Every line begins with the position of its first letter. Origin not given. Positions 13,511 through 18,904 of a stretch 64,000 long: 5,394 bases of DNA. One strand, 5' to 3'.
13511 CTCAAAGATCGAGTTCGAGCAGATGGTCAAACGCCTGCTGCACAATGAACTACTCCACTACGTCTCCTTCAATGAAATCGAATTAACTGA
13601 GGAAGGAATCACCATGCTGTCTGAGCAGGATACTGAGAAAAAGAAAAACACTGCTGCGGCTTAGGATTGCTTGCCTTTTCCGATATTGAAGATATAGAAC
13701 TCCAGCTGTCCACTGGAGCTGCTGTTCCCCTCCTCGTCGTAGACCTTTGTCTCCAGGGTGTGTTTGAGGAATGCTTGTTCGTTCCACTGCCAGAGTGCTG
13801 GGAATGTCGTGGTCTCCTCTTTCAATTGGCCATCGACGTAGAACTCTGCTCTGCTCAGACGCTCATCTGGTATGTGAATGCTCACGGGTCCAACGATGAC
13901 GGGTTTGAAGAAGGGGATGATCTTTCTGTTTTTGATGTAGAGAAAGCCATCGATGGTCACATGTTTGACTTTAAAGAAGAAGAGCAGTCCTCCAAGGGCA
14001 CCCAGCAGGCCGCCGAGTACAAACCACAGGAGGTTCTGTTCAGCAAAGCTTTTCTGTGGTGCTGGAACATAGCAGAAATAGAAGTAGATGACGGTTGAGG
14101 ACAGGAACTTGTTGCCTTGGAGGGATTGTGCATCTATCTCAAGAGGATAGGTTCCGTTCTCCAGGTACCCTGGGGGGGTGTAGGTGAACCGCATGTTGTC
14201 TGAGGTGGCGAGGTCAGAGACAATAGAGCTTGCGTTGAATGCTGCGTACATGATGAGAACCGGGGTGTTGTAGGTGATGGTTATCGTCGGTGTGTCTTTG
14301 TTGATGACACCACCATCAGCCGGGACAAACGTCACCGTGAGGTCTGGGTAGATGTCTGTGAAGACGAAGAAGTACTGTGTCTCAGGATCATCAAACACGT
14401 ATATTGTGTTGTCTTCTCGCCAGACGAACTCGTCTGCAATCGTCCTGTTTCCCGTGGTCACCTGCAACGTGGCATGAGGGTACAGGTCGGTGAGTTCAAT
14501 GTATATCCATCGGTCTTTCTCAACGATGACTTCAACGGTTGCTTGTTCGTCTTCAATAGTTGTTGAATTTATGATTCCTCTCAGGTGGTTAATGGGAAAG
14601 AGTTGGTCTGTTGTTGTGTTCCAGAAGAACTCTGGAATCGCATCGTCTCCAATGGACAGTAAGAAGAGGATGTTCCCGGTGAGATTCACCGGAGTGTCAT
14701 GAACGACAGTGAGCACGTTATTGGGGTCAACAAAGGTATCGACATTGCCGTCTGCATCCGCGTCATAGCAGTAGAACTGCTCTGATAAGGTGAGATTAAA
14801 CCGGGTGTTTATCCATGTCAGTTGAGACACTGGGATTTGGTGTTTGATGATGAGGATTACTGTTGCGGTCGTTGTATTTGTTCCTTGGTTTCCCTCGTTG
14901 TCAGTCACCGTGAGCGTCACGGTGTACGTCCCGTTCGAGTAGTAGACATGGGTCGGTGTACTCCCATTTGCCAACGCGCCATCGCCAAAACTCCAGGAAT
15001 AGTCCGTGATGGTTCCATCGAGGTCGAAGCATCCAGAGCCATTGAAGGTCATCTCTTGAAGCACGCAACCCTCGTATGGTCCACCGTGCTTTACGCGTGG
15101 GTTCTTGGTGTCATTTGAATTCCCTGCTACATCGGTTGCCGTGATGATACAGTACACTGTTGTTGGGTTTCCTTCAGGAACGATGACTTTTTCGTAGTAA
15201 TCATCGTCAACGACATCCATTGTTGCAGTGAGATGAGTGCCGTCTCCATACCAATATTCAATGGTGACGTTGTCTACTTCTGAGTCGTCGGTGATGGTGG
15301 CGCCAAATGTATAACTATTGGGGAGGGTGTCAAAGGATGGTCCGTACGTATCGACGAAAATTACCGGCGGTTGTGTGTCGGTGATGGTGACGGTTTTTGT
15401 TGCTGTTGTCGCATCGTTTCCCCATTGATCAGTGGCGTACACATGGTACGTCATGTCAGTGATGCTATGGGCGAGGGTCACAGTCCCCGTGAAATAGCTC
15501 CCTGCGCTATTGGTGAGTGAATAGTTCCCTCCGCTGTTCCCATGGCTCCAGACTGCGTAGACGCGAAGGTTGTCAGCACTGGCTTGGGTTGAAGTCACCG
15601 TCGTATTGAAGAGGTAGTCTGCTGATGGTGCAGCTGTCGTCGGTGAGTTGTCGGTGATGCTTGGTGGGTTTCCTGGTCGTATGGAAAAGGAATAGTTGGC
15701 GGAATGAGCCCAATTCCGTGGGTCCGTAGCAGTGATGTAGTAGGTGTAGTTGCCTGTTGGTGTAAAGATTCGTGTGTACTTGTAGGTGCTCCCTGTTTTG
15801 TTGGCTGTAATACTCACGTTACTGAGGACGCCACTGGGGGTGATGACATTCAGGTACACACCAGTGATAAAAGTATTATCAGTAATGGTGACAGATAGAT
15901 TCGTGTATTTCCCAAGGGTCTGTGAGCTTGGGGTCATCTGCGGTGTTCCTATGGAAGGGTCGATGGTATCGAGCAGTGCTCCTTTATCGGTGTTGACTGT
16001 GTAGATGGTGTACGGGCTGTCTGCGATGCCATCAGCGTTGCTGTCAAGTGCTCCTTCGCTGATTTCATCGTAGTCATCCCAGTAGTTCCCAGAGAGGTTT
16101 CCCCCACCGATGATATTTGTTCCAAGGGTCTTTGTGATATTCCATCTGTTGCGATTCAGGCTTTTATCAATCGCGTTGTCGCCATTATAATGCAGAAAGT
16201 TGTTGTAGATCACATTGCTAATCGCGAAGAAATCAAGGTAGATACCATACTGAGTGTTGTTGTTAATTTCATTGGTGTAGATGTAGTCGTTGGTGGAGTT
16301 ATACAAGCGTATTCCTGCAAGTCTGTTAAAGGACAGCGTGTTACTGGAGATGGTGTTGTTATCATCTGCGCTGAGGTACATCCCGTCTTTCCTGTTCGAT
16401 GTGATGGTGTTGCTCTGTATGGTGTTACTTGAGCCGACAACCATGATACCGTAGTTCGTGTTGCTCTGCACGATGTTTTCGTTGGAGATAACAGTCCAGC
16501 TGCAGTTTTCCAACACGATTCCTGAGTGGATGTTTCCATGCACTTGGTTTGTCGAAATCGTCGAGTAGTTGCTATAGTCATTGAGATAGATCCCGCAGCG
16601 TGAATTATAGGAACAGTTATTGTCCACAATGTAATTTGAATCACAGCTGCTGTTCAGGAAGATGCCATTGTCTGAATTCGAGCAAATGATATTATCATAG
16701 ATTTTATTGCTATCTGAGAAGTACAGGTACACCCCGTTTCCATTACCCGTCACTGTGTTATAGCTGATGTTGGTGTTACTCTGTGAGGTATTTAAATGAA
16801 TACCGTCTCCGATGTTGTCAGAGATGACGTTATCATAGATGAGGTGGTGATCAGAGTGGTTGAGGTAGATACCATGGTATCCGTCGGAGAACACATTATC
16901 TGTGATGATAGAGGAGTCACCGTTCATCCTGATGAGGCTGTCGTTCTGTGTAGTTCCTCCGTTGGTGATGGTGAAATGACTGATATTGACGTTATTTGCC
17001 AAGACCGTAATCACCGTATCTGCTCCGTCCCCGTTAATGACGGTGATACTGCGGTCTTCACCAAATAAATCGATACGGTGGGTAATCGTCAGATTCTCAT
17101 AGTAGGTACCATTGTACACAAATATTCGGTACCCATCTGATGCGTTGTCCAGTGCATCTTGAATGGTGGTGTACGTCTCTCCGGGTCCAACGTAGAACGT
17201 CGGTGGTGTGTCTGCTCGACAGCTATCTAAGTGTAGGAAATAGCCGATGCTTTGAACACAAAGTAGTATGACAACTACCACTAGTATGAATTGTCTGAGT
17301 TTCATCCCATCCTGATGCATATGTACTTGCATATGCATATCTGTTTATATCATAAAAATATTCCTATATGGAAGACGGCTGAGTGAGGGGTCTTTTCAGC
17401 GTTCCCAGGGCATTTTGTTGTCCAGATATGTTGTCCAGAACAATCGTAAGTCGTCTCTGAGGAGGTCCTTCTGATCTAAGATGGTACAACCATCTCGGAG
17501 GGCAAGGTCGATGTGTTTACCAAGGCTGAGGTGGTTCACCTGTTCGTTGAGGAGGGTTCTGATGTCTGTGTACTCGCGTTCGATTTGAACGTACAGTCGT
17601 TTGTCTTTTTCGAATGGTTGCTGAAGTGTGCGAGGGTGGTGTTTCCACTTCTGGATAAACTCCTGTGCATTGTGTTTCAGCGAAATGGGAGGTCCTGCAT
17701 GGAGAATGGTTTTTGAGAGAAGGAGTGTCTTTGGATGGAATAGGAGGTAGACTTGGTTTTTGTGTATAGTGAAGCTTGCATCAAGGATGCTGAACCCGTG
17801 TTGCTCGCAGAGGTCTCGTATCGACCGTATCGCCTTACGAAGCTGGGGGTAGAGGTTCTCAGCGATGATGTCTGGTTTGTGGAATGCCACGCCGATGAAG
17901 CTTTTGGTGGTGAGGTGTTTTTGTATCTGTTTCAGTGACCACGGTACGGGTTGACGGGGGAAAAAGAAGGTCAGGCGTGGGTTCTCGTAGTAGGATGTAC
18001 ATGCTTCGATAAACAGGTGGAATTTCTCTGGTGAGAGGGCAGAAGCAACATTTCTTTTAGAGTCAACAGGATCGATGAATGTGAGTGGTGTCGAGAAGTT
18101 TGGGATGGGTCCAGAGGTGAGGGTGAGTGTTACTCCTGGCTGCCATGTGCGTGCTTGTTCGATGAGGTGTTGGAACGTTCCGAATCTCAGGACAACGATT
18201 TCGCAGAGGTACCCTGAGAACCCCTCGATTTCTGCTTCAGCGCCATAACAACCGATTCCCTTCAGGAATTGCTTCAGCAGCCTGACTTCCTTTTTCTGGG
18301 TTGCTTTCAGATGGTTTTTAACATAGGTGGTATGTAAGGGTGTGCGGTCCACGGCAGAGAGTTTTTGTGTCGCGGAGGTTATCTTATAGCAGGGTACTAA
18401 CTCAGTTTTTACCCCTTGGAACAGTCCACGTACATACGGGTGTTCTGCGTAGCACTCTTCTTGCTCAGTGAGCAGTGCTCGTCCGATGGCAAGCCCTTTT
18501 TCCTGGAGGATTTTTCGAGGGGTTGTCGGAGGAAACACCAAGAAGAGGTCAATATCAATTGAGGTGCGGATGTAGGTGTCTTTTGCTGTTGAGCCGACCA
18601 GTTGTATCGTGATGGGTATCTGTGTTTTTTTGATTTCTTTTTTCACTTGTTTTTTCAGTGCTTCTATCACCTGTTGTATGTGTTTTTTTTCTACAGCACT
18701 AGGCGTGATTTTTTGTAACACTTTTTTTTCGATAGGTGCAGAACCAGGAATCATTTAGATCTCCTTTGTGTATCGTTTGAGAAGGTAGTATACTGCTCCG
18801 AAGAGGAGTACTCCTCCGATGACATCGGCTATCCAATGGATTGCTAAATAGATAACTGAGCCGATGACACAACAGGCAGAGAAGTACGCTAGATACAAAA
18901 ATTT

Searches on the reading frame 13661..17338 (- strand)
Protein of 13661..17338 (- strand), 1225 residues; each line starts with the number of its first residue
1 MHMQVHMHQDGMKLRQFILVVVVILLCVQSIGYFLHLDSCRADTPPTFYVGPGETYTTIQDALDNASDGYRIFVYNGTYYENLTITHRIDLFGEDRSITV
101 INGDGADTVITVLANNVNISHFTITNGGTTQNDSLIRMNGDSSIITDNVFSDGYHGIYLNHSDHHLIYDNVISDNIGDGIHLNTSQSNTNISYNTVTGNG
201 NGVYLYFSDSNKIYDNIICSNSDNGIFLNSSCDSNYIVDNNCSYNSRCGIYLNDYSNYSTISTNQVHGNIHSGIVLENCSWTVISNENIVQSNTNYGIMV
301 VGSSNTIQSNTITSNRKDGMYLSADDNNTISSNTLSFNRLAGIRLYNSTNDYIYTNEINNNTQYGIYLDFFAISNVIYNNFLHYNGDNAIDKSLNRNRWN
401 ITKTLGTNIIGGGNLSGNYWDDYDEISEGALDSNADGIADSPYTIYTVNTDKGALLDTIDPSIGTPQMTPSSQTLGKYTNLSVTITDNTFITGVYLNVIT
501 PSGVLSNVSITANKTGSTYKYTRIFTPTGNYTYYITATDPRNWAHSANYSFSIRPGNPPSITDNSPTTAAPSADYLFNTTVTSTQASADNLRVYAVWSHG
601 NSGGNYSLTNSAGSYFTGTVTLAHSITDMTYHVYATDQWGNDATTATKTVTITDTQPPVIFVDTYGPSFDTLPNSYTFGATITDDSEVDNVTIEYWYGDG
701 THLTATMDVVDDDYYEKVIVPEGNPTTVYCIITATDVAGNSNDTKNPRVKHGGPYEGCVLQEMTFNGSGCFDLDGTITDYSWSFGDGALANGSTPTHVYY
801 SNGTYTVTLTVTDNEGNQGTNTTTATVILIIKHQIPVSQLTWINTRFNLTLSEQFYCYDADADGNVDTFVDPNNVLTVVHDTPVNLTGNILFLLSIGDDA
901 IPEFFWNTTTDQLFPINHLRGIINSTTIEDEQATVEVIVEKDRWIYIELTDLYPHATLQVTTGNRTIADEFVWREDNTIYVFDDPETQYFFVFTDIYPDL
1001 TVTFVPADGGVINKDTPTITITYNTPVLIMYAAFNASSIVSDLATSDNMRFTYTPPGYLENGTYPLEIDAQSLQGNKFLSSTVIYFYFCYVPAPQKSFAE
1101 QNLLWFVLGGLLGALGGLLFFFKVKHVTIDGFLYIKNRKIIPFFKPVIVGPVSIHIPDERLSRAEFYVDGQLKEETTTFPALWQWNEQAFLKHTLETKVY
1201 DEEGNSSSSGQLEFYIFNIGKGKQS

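Call 63: search_protein_families(library=pfam, proteins=[window:13661-17338:-], max_evalue=0.001)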
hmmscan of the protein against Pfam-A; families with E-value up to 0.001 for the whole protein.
window:13661-17338:- (1225 aa): 6 families
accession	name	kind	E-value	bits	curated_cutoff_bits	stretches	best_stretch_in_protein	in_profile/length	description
PF05048.19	NosD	-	7e-42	143.7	23.6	2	245-424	36-211/212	Periplasmic copper-binding protein (NosD)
PF13229.12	Beta_helix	-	1.2e-37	129.5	25.9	3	135-286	2-156/158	Right handed beta helix region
PF18911.6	PKD_4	-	6.5e-21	74.6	27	1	746-827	3-85/85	PKD domain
PF00801.26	PKD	-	3.5e-14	53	23.5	1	761-824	15-78/80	PKD domain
PF22352.2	K319L-like_PKD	-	1.2e-06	28.8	27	1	762-827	13-84/84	K319L-like, PKD domain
PF19077.6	Big_13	-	1.2e-05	26.2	27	0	1010-1081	22-94/102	Bacterial Ig-like domain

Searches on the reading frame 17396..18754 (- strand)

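Call 23: search_protein_families(library=ncbifam, proteins=[window:17396-18754:-], max_evalue=0.00001)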
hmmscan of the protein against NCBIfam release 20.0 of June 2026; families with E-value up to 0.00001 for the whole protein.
window:17396-18754:- (452 aa): 2 families
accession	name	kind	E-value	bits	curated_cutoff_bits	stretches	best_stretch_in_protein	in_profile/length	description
TIGR03671.1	cca_archaeal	equivalog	1.9e-127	425.5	281.3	1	8-413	1-409/410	CCA tRNA nucleotidyltransferase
NF041116.1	CBASS_cyclase_a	equivalog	3.5e-07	29.6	200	0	14-76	10-78/317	CBASS oligonucleotide cyclase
